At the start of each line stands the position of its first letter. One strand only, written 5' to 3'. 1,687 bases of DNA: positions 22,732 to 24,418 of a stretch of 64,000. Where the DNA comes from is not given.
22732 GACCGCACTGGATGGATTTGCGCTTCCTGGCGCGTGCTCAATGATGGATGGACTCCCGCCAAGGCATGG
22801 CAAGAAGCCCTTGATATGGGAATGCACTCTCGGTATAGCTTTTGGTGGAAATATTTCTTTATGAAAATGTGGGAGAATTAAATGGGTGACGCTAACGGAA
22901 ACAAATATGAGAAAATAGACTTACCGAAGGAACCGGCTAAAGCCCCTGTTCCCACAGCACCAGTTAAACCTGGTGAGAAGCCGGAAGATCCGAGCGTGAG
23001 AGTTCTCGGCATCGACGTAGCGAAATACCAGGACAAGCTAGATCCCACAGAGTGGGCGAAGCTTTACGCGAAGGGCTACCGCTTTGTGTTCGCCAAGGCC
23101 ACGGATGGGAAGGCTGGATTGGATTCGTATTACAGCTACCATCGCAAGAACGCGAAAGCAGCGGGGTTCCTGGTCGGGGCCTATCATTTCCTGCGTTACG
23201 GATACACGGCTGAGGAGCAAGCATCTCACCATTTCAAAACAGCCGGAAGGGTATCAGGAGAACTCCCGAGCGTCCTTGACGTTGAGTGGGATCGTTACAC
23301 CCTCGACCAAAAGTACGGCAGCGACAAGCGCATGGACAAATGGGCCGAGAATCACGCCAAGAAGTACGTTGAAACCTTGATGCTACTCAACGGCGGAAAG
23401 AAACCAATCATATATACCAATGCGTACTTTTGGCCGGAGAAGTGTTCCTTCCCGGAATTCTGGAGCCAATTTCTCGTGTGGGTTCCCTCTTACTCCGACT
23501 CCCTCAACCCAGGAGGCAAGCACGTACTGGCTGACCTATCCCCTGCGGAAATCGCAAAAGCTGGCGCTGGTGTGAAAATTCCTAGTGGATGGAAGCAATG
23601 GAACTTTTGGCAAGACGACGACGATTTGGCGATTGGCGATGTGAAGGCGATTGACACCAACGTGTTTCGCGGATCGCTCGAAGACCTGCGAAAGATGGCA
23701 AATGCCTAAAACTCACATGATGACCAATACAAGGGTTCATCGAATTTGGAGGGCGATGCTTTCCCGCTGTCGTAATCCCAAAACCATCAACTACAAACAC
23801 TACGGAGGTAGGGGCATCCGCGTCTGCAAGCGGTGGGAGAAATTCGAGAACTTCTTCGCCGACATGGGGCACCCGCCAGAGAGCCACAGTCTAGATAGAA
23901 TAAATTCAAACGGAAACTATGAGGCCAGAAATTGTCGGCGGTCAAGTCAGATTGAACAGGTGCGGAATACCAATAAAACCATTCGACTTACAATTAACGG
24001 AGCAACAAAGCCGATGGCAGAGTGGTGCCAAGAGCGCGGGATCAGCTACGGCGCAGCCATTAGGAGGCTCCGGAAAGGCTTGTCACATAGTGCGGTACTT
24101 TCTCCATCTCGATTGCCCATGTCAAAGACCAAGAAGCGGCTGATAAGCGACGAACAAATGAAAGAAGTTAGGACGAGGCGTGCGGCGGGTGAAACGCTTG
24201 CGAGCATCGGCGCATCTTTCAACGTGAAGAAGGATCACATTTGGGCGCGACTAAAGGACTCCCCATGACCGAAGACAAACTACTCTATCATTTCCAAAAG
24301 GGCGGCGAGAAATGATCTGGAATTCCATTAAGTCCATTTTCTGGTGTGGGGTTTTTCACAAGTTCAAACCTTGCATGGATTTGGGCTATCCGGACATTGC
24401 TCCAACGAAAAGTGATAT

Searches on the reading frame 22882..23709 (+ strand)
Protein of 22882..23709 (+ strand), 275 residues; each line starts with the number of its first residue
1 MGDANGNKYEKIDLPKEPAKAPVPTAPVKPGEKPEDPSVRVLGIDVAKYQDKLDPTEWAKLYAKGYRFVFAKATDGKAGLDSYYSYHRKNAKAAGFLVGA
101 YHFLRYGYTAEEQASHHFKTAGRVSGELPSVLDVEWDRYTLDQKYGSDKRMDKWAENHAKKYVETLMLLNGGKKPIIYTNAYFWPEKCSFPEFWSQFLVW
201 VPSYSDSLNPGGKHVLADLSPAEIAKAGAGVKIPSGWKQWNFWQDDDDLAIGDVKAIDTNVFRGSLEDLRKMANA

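Call 3: search_protein_families(library=pfam, proteins=[window:22882-23709:+], max_evalue=0.01)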
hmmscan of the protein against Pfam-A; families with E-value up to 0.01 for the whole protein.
window:22882-23709:+ (275 aa): 1 family
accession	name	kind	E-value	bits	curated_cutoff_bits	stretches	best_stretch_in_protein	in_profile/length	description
PF01183.26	Glyco_hydro_25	-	2.9e-29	103.1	27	1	44-251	1-177/180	Glycosyl hydrolases family 25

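Call 4: search_protein_families(library=phrogs, proteins=[window:22882-23709:+], max_evalue=0.01)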
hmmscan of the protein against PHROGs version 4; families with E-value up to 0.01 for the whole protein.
window:22882-23709:+ (275 aa): 6 families
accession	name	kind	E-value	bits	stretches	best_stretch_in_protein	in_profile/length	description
phrog_6745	-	lysis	1.3e-19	71.4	1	42-207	5-157/396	endolysin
phrog_291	-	lysis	3.7e-19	69.8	1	39-268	111-311/509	endolysin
phrog_6219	-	lysis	4.9e-19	70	1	42-204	3-150/326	endolysin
phrog_3084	-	lysis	1.2e-12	48.6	1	24-273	142-364/468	endolysin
phrog_23704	-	unknown function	3.9e-06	28.2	0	123-205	13-82/134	-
phrog_35916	-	unknown function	0.00032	20.8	1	43-206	6-165/488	-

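Call 74: search_protein_families(library=ncbifam, proteins=[window:22882-23709:+], max_evalue=0.01)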
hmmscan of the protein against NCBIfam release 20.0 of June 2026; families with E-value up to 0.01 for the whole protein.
window:22882-23709:+ (275 aa): 0 families

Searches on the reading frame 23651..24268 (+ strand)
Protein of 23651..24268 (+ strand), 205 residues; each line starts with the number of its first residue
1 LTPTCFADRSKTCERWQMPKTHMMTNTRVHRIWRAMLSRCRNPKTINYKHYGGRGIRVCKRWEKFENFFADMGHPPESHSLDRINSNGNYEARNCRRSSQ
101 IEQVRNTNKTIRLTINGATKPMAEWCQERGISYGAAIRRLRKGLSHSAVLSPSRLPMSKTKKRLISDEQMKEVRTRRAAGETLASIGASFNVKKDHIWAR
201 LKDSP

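Call 3: search_protein_families(library=pfam, proteins=[window:23651-24268:+], max_evalue=0.01)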
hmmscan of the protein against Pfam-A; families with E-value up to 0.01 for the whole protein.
window:23651-24268:+ (205 aa): 0 families

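Call 4: search_protein_families(library=phrogs, proteins=[window:23651-24268:+], max_evalue=0.01)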
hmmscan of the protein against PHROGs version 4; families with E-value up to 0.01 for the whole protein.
window:23651-24268:+ (205 aa): 6 families
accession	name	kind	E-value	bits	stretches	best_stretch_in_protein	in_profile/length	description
phrog_3377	-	DNA, RNA and nucleotide metabolism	5e-47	161.3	1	20-170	5-157/196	HNH endonuclease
phrog_374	-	DNA, RNA and nucleotide metabolism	1.3e-38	134.2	1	20-135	263-383/617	HNH endonuclease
phrog_8790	-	DNA, RNA and nucleotide metabolism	1e-35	124.8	1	21-161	17-155/241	restriction endonuclease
phrog_2081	-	DNA, RNA and nucleotide metabolism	5.8e-27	95.9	1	20-147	96-243/433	HNH endonuclease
phrog_953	-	DNA, RNA and nucleotide metabolism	8.9e-12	46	1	18-95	213-293/420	HNH endonuclease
phrog_20467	-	DNA, RNA and nucleotide metabolism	4e-05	24.5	0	160-202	58-100/112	HNH endonuclease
